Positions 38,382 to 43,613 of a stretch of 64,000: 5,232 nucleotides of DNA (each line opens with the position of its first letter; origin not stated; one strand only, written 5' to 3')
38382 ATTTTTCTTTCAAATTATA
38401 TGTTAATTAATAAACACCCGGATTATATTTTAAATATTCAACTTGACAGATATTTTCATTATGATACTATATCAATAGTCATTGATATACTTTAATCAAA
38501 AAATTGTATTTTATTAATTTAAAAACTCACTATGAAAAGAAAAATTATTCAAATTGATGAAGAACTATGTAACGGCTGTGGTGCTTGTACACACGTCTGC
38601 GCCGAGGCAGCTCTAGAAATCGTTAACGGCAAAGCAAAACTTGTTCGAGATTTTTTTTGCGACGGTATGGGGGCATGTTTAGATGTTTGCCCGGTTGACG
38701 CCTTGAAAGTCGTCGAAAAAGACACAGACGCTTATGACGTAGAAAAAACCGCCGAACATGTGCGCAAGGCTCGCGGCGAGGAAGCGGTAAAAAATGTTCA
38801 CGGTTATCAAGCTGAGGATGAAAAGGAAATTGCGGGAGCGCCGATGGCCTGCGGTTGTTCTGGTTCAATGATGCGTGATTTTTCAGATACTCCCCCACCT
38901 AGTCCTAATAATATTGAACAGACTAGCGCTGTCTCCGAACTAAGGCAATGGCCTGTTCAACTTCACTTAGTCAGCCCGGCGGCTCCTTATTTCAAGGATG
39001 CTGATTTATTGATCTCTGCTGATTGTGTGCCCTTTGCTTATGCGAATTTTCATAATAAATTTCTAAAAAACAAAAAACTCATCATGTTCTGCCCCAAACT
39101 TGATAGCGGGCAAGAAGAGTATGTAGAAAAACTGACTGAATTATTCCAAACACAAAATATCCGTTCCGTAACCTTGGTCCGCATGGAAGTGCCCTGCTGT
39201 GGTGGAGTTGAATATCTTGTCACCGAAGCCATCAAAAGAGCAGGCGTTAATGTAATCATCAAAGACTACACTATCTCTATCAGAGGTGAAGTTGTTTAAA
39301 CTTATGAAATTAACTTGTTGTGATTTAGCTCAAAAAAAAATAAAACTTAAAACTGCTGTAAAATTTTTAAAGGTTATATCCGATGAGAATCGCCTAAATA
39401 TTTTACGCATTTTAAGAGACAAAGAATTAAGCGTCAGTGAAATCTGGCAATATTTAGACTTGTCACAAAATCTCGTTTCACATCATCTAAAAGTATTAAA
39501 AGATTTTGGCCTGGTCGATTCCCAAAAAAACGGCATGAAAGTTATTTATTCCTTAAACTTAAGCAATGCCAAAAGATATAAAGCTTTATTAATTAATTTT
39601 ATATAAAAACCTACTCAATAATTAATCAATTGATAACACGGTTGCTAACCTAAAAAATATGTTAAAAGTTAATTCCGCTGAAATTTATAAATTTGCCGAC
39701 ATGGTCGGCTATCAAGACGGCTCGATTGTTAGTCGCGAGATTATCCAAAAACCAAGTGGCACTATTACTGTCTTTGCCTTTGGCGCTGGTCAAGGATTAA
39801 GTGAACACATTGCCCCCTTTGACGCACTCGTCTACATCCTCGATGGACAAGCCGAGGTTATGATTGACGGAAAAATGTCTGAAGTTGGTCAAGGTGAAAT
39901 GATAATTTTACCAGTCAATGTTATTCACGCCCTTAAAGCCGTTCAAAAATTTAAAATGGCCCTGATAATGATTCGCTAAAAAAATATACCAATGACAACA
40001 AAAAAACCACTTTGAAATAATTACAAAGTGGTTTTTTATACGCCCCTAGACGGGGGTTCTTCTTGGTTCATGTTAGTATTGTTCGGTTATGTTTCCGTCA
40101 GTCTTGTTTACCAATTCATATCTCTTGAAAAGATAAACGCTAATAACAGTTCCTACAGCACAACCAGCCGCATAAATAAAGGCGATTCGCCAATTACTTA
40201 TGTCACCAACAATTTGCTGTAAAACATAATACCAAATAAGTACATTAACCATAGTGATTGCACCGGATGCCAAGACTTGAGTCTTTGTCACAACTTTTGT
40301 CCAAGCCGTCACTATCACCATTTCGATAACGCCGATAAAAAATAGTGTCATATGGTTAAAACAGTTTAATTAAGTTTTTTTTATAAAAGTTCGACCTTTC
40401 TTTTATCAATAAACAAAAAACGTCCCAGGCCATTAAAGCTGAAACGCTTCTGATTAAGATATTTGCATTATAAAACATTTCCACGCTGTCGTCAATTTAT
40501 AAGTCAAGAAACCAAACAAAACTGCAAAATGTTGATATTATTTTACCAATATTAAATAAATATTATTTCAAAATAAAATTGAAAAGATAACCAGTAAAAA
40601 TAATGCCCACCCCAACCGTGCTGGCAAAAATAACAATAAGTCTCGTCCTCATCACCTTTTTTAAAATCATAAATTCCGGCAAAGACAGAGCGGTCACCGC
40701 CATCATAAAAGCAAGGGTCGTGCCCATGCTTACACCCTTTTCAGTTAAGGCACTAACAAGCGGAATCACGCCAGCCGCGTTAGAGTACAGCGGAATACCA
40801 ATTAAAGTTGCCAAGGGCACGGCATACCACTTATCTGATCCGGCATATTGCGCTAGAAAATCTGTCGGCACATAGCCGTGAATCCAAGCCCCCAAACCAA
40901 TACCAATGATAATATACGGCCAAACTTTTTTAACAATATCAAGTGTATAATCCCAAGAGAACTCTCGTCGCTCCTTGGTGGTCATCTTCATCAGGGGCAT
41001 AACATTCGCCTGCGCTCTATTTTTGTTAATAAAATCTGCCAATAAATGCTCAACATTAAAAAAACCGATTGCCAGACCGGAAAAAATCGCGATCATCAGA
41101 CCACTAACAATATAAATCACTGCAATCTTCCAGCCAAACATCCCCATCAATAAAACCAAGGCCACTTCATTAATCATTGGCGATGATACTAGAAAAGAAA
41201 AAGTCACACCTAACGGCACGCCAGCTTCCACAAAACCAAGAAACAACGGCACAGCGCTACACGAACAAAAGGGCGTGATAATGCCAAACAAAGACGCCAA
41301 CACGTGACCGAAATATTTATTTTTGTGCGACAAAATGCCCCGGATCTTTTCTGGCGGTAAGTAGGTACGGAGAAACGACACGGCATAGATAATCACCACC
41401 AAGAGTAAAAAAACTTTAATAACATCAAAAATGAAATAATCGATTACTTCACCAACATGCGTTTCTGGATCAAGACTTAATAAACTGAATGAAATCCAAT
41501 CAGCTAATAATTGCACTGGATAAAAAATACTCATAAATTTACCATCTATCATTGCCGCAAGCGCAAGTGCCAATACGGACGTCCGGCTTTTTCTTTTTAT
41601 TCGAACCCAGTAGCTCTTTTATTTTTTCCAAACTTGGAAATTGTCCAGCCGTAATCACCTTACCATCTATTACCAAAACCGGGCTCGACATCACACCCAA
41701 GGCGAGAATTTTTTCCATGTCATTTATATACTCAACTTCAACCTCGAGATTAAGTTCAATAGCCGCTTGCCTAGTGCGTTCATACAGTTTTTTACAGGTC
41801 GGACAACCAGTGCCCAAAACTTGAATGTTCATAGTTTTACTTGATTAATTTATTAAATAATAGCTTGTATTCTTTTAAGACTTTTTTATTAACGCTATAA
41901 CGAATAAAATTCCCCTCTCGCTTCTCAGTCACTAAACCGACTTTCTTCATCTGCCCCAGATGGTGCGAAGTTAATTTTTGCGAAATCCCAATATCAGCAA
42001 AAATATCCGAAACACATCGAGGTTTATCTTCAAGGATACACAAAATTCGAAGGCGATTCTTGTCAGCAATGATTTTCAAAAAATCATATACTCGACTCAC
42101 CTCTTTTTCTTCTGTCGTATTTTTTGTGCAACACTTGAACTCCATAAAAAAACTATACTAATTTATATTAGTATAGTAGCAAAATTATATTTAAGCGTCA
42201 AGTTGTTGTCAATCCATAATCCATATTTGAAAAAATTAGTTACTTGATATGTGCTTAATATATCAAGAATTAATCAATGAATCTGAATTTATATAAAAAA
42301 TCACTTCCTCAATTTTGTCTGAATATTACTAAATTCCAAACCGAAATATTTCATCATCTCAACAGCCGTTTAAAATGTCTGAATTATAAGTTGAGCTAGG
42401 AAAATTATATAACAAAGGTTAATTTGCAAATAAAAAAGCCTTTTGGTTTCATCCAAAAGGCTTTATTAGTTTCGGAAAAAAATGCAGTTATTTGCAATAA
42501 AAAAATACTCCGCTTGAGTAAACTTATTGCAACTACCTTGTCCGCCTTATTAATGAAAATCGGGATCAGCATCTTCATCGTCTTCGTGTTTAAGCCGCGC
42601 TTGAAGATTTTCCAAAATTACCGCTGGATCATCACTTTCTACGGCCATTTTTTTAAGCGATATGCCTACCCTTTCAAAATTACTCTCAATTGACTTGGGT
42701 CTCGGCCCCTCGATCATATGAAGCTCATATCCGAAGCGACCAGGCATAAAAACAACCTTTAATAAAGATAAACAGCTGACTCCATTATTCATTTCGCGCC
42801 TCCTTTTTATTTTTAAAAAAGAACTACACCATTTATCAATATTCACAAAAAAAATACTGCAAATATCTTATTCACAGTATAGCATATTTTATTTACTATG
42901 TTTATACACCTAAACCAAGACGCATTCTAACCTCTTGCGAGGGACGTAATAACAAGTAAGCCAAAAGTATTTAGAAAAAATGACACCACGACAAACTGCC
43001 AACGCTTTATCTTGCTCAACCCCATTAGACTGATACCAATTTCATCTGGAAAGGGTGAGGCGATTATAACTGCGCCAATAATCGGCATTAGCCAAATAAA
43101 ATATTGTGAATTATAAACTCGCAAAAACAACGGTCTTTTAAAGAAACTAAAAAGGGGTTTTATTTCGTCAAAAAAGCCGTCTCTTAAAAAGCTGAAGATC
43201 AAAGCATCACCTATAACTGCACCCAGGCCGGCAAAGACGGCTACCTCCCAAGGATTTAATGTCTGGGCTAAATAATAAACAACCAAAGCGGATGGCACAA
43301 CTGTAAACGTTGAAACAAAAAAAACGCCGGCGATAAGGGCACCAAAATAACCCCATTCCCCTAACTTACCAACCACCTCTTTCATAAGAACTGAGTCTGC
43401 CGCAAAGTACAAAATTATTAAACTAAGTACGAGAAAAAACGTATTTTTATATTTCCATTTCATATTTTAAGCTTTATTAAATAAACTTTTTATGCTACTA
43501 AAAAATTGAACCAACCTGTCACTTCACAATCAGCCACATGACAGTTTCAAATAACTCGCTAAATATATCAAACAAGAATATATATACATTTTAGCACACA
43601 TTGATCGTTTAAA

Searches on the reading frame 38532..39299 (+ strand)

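Call 65: search_protein_families(library=pfam, proteins=[window:38532-39299:+], max_evalue=0.001)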
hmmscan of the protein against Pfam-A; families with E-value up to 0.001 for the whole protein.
window:38532-39299:+ (255 aa): 10 families
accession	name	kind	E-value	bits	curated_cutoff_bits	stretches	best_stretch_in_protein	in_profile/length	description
PF13237.11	Fer4_10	-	1.7e-10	41.1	25.5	1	6-54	2-53/53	4Fe-4S dicluster domain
PF00037.32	Fer4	-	2.7e-08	33.7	21.1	1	6-23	1-18/24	4Fe-4S binding domain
PF14697.11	Fer4_21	-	1.1e-07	32.3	35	1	7-59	2-58/59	4Fe-4S dicluster domain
PF12838.12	Fer4_7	-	2e-07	31.8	27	1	13-57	2-52/52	4Fe-4S dicluster domain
PF12837.12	Fer4_6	-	3e-07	30.5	25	1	5-28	1-24/24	4Fe-4S binding domain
PF13187.11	Fer4_9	-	1.5e-06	28.5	27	1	13-57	2-51/52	4Fe-4S dicluster domain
PF12797.12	Fer4_2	-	1.2e-05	25.4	24.5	1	6-24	3-21/22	4Fe-4S binding domain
PF25160.1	LdpA_Fe-S-bd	-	1.6e-05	25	27.6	1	19-60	9-45/49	LdpA Fe-S cluster-binding domain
PF13484.11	Fer4_16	-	6.6e-05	24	30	0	43-83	2-43/66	4Fe-4S double cluster binding domain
PF13459.11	Fer4_15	-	0.00041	21.4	22.4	0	6-37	1-32/66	4Fe-4S single cluster domain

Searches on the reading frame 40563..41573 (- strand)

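Call 65: search_protein_families(library=pfam, proteins=[window:40563-41573:-], max_evalue=0.001)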
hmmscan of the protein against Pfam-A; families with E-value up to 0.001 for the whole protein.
window:40563-41573:- (336 aa): 1 family
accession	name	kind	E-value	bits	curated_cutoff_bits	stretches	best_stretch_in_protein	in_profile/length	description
PF03773.19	ArsP_1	-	8.9e-79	265.1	32.3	1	40-333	2-294/294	Predicted permease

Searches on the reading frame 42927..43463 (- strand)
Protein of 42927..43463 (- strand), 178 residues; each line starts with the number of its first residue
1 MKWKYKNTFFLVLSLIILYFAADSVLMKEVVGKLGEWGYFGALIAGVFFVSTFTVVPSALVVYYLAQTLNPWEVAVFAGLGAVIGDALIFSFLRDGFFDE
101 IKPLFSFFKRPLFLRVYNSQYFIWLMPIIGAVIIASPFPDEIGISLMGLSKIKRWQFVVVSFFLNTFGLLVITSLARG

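Call 65: search_protein_families(library=pfam, proteins=[window:42927-43463:-], max_evalue=0.001)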
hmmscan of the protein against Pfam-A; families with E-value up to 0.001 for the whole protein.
window:42927-43463:- (178 aa): 1 family
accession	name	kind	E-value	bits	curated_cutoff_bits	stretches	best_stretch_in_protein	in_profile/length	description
PF04082.23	Fungal_trans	-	0.00084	18.9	23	1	97-137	4-54/262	Fungal specific transcription factor domain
